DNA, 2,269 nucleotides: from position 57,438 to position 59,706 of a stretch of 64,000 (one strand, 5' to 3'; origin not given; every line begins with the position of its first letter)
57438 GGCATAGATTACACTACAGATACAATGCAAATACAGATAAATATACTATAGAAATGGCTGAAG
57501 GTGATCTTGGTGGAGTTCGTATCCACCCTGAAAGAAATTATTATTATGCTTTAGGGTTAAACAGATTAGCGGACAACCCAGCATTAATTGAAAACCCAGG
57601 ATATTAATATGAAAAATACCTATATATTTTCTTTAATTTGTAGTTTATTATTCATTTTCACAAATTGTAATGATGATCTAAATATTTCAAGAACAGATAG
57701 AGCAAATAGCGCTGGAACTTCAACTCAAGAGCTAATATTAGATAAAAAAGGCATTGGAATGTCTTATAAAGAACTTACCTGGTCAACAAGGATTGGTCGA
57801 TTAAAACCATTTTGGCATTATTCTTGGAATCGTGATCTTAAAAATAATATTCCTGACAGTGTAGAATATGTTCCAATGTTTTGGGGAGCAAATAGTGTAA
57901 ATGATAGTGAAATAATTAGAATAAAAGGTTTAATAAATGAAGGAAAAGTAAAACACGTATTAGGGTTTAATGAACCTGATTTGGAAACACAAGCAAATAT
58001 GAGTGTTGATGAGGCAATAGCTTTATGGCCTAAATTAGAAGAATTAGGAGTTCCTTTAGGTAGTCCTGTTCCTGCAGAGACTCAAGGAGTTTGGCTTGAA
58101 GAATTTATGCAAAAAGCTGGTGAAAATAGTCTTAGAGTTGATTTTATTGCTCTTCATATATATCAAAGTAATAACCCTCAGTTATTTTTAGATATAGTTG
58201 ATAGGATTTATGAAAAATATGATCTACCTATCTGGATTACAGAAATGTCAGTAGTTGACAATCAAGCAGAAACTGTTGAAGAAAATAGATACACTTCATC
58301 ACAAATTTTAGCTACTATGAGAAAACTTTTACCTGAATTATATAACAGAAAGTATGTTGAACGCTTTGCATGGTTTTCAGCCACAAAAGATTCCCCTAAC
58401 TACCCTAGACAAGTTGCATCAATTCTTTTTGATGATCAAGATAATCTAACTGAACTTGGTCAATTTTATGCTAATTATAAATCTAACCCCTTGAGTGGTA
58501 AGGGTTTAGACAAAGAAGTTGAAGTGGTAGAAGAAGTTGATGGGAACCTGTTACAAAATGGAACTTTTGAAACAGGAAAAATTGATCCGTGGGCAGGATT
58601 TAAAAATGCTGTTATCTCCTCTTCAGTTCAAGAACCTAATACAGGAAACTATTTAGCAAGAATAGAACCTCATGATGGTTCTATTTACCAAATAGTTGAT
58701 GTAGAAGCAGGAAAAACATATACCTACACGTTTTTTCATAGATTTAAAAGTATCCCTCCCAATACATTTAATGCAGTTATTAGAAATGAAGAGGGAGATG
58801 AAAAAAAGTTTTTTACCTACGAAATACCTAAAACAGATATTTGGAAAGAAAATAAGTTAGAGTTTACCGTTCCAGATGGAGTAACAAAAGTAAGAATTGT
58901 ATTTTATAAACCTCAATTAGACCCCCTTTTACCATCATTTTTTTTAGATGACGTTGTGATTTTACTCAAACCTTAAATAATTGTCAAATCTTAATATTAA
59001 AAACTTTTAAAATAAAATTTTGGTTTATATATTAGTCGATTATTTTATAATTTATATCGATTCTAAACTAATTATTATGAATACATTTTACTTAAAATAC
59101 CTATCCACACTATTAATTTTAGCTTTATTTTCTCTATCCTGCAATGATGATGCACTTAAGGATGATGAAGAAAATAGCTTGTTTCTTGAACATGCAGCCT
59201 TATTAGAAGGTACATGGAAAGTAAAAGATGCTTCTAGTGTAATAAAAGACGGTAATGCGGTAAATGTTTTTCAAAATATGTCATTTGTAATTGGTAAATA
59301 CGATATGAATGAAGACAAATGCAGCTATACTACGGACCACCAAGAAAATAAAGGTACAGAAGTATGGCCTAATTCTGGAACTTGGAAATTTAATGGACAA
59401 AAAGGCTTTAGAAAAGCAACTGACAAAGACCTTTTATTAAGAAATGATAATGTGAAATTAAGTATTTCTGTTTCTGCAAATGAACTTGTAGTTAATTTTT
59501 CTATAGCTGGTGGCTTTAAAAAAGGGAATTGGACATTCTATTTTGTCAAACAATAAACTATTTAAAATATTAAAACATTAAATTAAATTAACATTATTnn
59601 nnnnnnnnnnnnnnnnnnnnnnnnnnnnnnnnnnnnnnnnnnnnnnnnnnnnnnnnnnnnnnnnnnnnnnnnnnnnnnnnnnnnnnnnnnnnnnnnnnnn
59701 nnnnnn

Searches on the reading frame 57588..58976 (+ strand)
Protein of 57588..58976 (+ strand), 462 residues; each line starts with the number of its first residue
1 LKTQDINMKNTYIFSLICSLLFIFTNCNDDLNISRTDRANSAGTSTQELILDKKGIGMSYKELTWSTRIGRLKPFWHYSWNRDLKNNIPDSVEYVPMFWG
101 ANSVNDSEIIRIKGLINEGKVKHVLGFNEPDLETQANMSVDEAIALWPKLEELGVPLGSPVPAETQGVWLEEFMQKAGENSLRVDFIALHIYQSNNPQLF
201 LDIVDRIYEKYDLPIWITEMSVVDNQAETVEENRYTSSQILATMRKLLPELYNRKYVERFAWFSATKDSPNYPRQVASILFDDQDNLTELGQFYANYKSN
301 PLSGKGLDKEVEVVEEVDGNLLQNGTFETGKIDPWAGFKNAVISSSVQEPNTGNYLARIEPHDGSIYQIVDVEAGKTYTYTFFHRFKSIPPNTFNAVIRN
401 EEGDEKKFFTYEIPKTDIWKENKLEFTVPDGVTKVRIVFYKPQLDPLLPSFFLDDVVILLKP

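Call 6: search_protein_families(library=pfam, proteins=[window:57588-58976:+], max_evalue=0.001)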
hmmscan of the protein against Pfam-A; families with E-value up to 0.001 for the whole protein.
window:57588-58976:+ (462 aa): 2 families
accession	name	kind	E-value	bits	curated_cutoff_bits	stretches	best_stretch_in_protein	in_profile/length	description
PF11790.14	Glyco_hydro_cc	-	8.6e-49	166.7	21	1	72-294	18-237/237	Glycosyl hydrolase catalytic core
PF02018.23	CBM_4_9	-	3.2e-13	50.7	25.9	1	319-442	1-132/136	Carbohydrate binding domain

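Call 36: search_solved_structures(query=window:57588-58976:+, max_evalue=0.001)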
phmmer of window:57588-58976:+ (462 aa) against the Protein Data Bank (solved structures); distinct sequences matched with E-value up to 0.001: 14.
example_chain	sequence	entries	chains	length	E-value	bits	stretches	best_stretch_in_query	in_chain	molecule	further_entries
6uaq_A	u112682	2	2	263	1.1e-32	116.6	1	53-267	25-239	Glyco_hydro_cc domain-containing protein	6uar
6ufl_A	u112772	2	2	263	2.9e-32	115.2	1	53-267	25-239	Glyco_hydro_cc domain-containing protein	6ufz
6uas_A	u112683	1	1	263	7.5e-32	113.9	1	53-267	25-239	Glycoside Hydrolase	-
6uat_A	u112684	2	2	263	7.5e-32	113.9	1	53-267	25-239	Glyco_hydro_cc domain-containing protein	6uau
6uax_A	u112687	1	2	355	8.7e-21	77.4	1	74-297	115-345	Hypothetical serine rich protein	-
6uav_A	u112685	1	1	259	3.8e-16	62.1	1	91-296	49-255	Glyco_hydro_cc domain-containing protein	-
6uaw_A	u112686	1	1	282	4.6e-16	61.8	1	91-296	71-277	Glyco_hydro_cc domain-containing protein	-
8j3x_A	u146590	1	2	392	2.7e-14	56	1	47-302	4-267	Putative polysaccharide-binding protein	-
8j3y_A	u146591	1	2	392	5.9e-14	54.9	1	47-302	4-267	Putative polysaccharide-binding protein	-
6ub7_A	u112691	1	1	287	4.8e-13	51.9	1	73-294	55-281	Glyco_hydro_cc domain-containing protein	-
6ub0_A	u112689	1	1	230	1.2e-12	50.6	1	57-223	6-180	Glyco_hydro_cc domain-containing protein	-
6uay_A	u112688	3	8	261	1.6e-12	50.2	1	57-223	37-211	GLYCOSIDE HYDROLASE | Glyco_hydro_cc domain-containing protein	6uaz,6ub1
6ubd_A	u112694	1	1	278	5.7e-12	48.3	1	76-226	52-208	Glyco_hydro_cc domain-containing protein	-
6ubc_A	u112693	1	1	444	7.2e-12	48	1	75-272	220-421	Glyco_hydro_cc domain-containing protein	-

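Call 80: search_protein_families(library=ncbifam, proteins=[window:57588-58976:+], max_evalue=0.01)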
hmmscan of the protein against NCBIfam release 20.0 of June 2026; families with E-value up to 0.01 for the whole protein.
window:57588-58976:+ (462 aa): 1 family
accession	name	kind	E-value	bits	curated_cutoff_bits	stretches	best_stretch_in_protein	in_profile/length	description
NF033675.1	NTTRR-F1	subfamily_domain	4.5e-09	36.6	70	1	320-380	4-63/155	NTTRR-F1 domain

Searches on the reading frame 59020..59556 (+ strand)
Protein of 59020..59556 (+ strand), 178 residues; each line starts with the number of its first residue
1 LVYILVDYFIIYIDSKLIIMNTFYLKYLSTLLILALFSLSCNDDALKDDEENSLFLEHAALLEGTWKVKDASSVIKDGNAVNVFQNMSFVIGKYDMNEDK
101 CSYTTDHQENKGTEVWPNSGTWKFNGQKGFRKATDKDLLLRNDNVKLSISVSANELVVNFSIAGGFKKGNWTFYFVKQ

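Call 6: search_protein_families(library=pfam, proteins=[window:59020-59556:+], max_evalue=0.001)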
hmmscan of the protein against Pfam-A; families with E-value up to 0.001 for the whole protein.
window:59020-59556:+ (178 aa): 1 family
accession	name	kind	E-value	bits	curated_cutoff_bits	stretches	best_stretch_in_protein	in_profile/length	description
PF16395.11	DUF5004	-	3.7e-06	27.4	21.6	1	57-143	18-111/153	Domain of unknown function (DUF5004)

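Call 80: search_protein_families(library=ncbifam, proteins=[window:59020-59556:+], max_evalue=0.01)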
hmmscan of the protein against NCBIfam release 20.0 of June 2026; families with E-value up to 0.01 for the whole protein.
window:59020-59556:+ (178 aa): 0 families
